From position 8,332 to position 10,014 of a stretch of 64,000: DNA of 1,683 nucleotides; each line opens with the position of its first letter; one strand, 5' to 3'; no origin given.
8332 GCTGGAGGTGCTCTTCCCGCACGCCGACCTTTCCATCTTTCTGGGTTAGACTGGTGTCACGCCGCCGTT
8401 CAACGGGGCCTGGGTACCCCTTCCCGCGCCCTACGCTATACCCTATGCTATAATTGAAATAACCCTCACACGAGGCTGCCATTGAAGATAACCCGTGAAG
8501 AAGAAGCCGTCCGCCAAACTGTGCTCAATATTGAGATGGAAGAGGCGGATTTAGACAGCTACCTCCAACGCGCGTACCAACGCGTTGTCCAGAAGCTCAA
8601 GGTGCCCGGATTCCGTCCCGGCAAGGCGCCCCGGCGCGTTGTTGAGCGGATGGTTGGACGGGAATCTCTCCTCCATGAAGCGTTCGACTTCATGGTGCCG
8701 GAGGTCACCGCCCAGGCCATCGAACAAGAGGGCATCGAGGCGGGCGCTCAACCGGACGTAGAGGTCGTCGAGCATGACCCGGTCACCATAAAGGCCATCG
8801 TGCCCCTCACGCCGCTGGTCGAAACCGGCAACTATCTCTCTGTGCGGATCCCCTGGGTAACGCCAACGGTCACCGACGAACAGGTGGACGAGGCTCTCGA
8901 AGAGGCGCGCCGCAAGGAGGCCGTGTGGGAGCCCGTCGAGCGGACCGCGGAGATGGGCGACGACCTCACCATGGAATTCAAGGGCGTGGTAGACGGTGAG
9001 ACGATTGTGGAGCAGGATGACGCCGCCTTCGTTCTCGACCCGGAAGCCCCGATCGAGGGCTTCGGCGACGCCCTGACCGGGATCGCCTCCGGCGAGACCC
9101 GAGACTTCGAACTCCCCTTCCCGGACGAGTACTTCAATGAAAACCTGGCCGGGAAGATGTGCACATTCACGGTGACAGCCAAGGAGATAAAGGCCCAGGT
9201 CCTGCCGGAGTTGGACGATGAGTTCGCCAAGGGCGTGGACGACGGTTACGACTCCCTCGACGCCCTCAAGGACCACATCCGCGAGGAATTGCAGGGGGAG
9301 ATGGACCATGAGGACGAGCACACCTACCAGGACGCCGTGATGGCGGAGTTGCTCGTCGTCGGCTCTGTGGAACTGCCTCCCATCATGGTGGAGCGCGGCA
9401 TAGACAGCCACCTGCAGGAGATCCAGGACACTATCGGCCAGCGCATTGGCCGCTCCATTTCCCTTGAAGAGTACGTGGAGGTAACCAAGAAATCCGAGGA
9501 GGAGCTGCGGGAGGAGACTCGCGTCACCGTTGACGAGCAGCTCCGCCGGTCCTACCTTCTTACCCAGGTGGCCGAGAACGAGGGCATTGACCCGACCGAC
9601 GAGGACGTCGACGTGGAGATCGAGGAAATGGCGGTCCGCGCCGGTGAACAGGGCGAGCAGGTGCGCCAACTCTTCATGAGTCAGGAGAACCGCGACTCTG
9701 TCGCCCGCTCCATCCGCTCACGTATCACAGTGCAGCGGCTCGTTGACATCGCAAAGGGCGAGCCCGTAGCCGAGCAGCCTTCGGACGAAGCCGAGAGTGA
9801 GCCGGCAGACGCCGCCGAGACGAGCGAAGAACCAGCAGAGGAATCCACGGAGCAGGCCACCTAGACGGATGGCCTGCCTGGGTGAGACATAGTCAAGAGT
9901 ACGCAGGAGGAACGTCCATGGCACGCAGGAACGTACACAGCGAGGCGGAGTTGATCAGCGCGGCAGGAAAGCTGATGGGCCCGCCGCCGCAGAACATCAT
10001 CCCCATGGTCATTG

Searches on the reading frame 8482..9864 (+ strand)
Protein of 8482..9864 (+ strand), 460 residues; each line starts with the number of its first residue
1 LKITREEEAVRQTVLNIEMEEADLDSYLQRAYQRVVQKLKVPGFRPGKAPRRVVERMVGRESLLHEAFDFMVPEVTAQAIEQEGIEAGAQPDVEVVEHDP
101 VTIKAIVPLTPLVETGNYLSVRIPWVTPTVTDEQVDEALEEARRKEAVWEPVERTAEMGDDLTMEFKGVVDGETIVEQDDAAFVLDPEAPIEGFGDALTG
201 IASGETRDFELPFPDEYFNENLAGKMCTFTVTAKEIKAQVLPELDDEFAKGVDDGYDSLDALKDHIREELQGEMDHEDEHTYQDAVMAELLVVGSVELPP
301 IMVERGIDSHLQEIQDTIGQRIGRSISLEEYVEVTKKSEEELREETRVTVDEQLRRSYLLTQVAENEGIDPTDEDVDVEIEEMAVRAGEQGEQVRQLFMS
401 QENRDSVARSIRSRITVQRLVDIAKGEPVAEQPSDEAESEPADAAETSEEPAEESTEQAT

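Call 88: search_protein_families(library=pfam, proteins=[window:8482-9864:+], max_evalue=0.00001)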
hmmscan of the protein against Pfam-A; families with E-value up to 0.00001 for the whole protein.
window:8482-9864:+ (460 aa): 3 families
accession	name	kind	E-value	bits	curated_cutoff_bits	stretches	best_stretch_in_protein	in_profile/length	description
PF05697.18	Trigger_N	-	1.7e-30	106.6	22.2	1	1-141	1-143/144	Bacterial trigger factor protein (TF)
PF05698.19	Trigger_C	-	1.8e-21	77.3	22.7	1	258-421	1-161/162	Bacterial trigger factor protein (TF) C-terminus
PF00254.34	FKBP_C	-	2e-07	31.7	21.1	1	154-225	3-85/94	FKBP-type peptidyl-prolyl cis-trans isomerase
